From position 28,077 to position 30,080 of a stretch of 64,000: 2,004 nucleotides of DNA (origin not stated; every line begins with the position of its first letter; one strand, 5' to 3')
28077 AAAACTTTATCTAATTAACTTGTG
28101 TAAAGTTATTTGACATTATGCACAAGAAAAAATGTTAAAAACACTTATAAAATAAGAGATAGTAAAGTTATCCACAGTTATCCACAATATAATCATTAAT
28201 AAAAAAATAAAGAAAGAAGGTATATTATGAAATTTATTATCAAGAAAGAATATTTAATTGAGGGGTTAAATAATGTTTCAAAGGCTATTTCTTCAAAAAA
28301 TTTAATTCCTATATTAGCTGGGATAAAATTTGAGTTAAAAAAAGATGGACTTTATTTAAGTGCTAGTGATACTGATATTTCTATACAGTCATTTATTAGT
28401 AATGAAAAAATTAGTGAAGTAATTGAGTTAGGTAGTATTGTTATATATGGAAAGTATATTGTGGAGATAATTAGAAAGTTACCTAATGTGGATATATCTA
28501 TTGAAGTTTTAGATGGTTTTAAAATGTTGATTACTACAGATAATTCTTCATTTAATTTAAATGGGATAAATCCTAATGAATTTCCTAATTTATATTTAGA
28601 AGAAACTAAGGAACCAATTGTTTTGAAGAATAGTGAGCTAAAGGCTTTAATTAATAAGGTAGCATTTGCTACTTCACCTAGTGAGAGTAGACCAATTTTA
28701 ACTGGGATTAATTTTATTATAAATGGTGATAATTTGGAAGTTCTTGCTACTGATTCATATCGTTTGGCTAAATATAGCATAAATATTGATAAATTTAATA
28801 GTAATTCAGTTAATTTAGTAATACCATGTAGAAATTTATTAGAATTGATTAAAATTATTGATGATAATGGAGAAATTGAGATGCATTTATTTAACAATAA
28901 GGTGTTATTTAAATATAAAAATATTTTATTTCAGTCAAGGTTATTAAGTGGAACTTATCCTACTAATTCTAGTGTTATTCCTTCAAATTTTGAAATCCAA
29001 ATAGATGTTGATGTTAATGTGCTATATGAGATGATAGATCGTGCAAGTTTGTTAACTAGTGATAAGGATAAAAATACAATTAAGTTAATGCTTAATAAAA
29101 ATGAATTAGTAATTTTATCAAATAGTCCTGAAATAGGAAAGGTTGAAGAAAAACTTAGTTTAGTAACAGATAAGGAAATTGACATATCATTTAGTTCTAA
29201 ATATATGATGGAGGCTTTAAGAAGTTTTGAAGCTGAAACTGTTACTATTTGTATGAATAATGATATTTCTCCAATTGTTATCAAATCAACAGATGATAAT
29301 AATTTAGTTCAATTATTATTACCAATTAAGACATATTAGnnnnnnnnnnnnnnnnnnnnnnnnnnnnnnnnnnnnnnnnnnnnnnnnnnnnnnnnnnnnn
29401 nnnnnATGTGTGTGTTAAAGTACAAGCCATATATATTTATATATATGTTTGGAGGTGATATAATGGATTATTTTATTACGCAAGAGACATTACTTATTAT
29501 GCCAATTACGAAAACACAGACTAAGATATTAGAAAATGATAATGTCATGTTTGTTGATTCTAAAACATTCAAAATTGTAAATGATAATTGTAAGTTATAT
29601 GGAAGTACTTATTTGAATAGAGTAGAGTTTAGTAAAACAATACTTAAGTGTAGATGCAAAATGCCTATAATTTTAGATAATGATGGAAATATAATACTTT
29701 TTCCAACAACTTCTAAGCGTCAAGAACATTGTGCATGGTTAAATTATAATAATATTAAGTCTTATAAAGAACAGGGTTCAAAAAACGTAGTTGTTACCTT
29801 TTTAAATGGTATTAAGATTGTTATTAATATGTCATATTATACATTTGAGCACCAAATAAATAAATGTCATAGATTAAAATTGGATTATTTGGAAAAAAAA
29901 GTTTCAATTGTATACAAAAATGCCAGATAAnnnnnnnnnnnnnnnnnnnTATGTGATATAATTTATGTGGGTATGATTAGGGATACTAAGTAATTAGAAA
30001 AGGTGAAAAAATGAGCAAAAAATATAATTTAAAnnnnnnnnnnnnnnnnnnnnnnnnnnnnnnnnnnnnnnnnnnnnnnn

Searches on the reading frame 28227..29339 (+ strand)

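Call 7: search_protein_families(library=pfam, proteins=[window:28227-29339:+])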
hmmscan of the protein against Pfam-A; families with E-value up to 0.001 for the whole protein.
window:28227-29339:+ (370 aa): 3 families
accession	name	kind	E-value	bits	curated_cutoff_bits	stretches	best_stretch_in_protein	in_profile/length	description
PF00712.24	DNA_pol3_beta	-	1.7e-40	138.3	24.4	2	1-122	1-119/120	DNA polymerase III beta subunit, N-terminal domain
PF02767.21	DNA_pol3_beta_2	-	1.4e-33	116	27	1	133-245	2-115/116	DNA polymerase III beta subunit, central domain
PF02768.20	DNA_pol3_beta_3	-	5.5e-24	84.7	27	1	249-367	2-120/121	DNA polymerase III beta subunit, C-terminal domain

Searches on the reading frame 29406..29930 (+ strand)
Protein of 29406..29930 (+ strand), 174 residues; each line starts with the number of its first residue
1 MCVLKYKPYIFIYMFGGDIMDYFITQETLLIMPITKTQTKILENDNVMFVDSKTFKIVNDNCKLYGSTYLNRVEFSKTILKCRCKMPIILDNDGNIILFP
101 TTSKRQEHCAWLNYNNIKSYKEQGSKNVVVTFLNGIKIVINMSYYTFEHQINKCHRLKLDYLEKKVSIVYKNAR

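Call 7: search_protein_families(library=pfam, proteins=[window:29406-29930:+])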
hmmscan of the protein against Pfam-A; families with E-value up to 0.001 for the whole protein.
window:29406-29930:+ (174 aa): 1 family
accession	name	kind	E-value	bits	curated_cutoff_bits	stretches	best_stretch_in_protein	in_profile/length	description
PF06338.17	ComK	-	1.6e-34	119.3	22.3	1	21-160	3-146/152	ComK protein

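Call 13: search_protein_families(library=ncbifam, proteins=[window:29406-29930:+], max_evalue=0.01)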
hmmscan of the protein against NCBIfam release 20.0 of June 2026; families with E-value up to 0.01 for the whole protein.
window:29406-29930:+ (174 aa): 0 families
